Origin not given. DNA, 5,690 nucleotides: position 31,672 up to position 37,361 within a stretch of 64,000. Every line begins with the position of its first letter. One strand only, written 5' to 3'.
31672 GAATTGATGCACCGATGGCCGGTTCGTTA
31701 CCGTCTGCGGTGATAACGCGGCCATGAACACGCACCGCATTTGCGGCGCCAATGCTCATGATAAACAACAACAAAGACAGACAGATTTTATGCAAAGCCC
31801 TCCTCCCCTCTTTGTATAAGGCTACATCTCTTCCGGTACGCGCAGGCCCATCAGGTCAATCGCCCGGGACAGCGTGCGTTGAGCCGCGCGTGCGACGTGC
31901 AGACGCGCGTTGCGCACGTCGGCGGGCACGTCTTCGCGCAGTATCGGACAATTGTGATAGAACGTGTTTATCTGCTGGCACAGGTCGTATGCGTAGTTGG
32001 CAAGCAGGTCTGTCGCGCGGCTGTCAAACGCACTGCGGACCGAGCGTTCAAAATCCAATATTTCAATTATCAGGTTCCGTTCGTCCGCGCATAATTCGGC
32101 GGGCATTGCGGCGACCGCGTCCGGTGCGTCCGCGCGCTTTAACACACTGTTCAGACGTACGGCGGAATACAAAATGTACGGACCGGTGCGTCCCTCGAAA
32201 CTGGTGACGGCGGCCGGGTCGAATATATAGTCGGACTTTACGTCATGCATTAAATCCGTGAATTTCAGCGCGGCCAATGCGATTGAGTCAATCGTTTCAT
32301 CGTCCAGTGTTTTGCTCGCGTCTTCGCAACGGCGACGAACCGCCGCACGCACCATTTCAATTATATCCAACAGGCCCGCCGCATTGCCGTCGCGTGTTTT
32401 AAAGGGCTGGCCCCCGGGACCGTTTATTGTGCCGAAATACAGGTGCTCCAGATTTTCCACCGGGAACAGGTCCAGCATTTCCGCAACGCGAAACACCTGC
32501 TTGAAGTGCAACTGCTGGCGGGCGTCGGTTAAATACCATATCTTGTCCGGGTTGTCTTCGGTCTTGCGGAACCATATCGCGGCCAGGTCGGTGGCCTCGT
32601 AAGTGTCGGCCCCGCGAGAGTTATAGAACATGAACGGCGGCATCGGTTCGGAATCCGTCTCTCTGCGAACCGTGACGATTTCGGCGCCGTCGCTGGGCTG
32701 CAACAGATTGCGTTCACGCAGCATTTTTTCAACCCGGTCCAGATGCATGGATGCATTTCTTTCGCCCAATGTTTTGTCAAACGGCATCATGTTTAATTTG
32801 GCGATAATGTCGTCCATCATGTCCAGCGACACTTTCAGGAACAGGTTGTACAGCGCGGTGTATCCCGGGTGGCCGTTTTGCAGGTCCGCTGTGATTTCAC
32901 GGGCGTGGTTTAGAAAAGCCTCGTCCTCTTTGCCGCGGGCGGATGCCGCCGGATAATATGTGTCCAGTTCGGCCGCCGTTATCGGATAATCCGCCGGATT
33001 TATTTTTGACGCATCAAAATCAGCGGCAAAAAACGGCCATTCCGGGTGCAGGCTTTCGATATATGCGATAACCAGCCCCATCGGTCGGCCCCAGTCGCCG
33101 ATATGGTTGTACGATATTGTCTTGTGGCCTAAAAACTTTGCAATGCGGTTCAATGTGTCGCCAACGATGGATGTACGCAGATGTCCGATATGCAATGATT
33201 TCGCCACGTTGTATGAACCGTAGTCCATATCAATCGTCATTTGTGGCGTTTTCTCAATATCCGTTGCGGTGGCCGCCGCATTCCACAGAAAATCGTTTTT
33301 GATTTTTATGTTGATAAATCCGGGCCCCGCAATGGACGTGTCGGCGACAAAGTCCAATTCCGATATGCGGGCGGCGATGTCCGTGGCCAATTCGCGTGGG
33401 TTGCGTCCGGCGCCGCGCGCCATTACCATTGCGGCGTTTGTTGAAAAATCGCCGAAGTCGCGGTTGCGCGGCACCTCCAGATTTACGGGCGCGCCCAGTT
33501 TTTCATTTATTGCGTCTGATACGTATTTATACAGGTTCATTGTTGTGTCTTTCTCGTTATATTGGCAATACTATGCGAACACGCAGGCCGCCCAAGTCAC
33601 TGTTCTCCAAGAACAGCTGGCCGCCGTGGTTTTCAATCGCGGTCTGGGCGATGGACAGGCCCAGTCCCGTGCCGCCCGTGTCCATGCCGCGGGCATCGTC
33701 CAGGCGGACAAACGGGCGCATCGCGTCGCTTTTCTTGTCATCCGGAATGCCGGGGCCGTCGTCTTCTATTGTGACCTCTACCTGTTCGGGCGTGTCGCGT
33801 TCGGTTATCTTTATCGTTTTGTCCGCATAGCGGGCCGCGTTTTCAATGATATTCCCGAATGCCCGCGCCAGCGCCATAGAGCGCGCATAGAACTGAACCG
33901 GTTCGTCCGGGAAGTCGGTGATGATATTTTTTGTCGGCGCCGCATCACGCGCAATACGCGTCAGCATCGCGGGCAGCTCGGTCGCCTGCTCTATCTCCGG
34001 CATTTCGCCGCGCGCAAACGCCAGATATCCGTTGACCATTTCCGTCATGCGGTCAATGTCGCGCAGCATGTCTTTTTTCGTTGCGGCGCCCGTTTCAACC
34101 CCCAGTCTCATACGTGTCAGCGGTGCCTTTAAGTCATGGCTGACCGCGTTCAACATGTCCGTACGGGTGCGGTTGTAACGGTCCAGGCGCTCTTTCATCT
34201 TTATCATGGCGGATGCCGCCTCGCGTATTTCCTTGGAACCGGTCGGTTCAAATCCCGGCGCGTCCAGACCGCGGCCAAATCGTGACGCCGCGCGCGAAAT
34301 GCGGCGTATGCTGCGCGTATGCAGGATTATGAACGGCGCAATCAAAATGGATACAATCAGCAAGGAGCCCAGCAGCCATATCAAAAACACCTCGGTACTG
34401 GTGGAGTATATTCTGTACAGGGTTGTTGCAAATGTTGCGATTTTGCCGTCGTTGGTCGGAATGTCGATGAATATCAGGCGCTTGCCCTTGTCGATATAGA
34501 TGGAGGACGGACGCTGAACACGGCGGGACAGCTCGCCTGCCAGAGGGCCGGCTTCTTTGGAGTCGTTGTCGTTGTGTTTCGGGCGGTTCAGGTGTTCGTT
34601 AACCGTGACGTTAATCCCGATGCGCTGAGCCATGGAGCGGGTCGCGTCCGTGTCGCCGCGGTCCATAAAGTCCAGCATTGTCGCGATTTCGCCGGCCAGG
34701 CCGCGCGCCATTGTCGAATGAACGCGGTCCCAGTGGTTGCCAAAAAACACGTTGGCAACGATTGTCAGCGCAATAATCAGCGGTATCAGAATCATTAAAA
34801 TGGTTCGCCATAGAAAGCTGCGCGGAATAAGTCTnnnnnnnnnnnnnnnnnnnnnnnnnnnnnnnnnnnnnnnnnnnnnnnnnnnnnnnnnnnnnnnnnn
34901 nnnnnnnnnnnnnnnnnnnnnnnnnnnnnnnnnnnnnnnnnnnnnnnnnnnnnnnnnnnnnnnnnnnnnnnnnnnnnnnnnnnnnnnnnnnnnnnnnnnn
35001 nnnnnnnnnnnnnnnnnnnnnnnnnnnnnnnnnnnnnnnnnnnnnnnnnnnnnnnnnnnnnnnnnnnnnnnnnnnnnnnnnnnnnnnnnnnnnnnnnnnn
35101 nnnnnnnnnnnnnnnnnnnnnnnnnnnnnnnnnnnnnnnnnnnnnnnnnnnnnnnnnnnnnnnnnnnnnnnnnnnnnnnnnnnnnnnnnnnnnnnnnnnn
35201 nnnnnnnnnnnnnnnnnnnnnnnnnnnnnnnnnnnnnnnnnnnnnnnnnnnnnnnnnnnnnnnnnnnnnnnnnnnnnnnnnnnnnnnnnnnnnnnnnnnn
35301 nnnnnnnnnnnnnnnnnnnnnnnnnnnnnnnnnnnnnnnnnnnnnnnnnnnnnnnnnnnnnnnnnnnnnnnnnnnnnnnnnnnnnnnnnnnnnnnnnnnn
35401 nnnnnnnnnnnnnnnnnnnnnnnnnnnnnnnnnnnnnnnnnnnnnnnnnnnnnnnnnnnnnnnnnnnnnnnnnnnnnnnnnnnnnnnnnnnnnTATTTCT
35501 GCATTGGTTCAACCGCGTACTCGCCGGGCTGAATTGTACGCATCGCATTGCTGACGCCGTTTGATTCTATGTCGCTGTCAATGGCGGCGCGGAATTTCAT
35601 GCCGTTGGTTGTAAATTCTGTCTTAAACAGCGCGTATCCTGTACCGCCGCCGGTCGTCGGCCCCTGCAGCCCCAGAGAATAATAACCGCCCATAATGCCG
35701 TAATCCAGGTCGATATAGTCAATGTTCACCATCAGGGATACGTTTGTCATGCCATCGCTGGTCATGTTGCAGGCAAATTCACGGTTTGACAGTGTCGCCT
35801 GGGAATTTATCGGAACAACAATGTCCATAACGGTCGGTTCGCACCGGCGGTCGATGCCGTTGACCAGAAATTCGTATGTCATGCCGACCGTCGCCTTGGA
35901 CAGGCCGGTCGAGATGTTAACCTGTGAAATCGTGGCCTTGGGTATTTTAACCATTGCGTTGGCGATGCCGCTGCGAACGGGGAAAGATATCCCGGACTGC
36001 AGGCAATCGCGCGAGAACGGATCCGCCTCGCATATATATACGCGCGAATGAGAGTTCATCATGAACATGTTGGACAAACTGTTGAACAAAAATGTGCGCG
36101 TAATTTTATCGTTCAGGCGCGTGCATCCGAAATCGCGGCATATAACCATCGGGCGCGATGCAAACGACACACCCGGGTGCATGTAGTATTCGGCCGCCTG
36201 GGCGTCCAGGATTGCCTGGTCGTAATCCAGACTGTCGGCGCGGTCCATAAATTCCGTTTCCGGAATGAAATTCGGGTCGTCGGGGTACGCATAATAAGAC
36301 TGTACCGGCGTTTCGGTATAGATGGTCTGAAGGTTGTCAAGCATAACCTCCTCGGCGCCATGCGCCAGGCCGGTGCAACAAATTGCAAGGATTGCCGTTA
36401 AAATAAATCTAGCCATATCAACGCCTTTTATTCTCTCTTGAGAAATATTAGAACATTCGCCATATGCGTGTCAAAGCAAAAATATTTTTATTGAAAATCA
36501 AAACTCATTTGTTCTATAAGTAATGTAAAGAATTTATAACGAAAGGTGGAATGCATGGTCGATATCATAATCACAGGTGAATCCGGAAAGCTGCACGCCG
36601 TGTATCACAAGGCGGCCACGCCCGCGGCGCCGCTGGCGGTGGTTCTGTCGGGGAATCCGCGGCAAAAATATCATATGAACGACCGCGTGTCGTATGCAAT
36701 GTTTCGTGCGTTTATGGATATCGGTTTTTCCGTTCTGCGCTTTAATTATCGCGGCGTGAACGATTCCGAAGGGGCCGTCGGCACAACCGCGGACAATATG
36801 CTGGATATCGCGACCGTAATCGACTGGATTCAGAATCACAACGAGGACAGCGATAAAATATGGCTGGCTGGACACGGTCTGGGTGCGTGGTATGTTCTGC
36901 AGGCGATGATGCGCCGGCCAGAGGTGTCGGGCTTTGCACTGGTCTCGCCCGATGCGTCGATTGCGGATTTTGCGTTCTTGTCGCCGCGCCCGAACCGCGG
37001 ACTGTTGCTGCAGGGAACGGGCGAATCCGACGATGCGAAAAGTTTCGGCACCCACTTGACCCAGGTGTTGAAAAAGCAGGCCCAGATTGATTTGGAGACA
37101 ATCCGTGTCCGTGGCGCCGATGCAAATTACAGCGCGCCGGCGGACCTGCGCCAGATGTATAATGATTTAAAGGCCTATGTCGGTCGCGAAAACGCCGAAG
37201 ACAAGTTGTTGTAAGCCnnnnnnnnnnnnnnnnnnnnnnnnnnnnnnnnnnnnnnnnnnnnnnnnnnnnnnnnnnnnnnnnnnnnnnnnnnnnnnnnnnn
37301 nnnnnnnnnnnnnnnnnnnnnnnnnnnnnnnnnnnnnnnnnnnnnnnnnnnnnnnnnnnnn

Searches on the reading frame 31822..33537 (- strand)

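Call 14: search_protein_families(library=ncbifam, proteins=[window:31822-33537:-], max_evalue=0.00001)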
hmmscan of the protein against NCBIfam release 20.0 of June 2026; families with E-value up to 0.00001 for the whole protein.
window:31822-33537:- (571 aa): 4 families
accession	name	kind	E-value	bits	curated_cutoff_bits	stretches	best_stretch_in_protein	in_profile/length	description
TIGR00456.1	argS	equivalog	6e-98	328.6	261.65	1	12-571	19-569/569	arginine--tRNA ligase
NF002447.0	PRK01611.3-4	equivalog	1.2e-48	166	460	2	337-571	366-613/613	arginine--tRNA ligase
NF002446.0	PRK01611.3-3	equivalog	7.1e-45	153.4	399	2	299-571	364-636/636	arginine--tRNA ligase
NF045898.1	ArgS_rel_codon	equivalog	1.8e-21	77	340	1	14-140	27-150/327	ArgS-related anticodon-binding protein NrtL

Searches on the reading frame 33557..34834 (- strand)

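Call 14: search_protein_families(library=ncbifam, proteins=[window:33557-34834:-], max_evalue=0.00001)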
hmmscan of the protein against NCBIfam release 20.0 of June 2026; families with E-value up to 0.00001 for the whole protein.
window:33557-34834:- (425 aa): 65 families (the best 25 are shown)
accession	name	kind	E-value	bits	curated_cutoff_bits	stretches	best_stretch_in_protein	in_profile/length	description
NF007004.0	PRK09467.1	equivalog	1.2e-56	192.5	415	1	1-425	5-436/440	two-component system sensor histidine kinase EnvZ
NF007007.0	PRK09470.1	equivalog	2.2e-46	158.7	486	1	158-425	173-459/463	envelope stress sensor histidine kinase CpxA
NF007898.0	PRK10604.1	equivalog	1.1e-40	140.2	478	1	159-425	145-423/433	two-component system sensor histidine kinase RstB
NF045900.1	HisKinCpxALeg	equivalog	9.4e-35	120.2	800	1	173-425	177-451/451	two-component system sensor histidine kinase CpxA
TIGR02966.1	phoR_proteo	equivalog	2.7e-29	102.3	334.2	1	216-410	106-320/333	phosphate regulon sensor histidine kinase PhoR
NF012163.2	BaeS_SmeS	equivalog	7.8e-29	100.9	500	1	150-424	164-457/457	sensor histidine kinase efflux regulator BaeS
NF033092.0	HK_WalK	equivalog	4.1e-27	95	725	1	219-425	367-594/594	cell wall metabolism sensor histidine kinase WalK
NF008312.0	PRK11100.1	equivalog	7.7e-25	87.7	356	1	147-424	181-473/477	two-component system sensor histidine kinase CreC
NF007837.0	PRK10549.1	equivalog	1.6e-24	86.4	603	1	163-425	177-458/466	envelope stress sensor histidine kinase BaeS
TIGR01386.1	cztS_silS_copS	subfamily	2.5e-24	86.1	292.55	1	145-413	162-446/457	heavy metal sensor histidine kinase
NF046044.1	PnpS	equivalog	1.5e-23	83.5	400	1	217-423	163-389/390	two-component system histidine kinase PnpS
NF008025.0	PRK10755.1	equivalog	3.4e-23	81.9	314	1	157-424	68-355/362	two-component system sensor histidine kinase PmrB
NF033091.0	HK_VanS_ACDEFG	equivalog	8.4e-23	80.9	400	1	207-421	57-290/293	vancomycin resistance histidine kinase VanS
NF008077.0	PRK10815.1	equivalog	3.7e-21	75.4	497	1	194-422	238-477/488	two-component system sensor histidine kinase PhoQ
NF006800.0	PRK09303.1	equivalog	4.1e-21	75.3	342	1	212-424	139-376/383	histidine kinase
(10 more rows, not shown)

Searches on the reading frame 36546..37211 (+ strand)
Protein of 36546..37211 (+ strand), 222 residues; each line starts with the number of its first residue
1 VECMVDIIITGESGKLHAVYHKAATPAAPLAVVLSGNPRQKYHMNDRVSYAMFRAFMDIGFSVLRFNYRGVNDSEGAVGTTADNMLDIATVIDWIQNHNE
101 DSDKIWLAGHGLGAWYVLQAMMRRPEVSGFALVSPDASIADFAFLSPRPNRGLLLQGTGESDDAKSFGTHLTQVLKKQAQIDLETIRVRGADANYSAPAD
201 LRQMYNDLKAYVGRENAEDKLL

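Call 14: search_protein_families(library=ncbifam, proteins=[window:36546-37211:+], max_evalue=0.00001)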
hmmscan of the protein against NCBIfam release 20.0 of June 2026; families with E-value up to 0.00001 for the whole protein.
window:36546-37211:+ (222 aa): 3 families
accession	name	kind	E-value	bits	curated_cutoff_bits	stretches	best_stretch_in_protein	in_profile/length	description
NF058544.1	IVPilMotSglTMyx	equivalog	1.2e-12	48.1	300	1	16-187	21-183/210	type IV pili motility protein SglT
NF047920.1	lactonase_UilS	equivalog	8.3e-11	42.1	400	1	54-129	46-124/285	UilS family quorum-quenching N-acyl-homoserine lactonase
TIGR03100.1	hydr1_PEP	hypoth_equivalog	1.2e-10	41.2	168.45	1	7-135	5-132/274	hydrolase 1, exosortase A system-associated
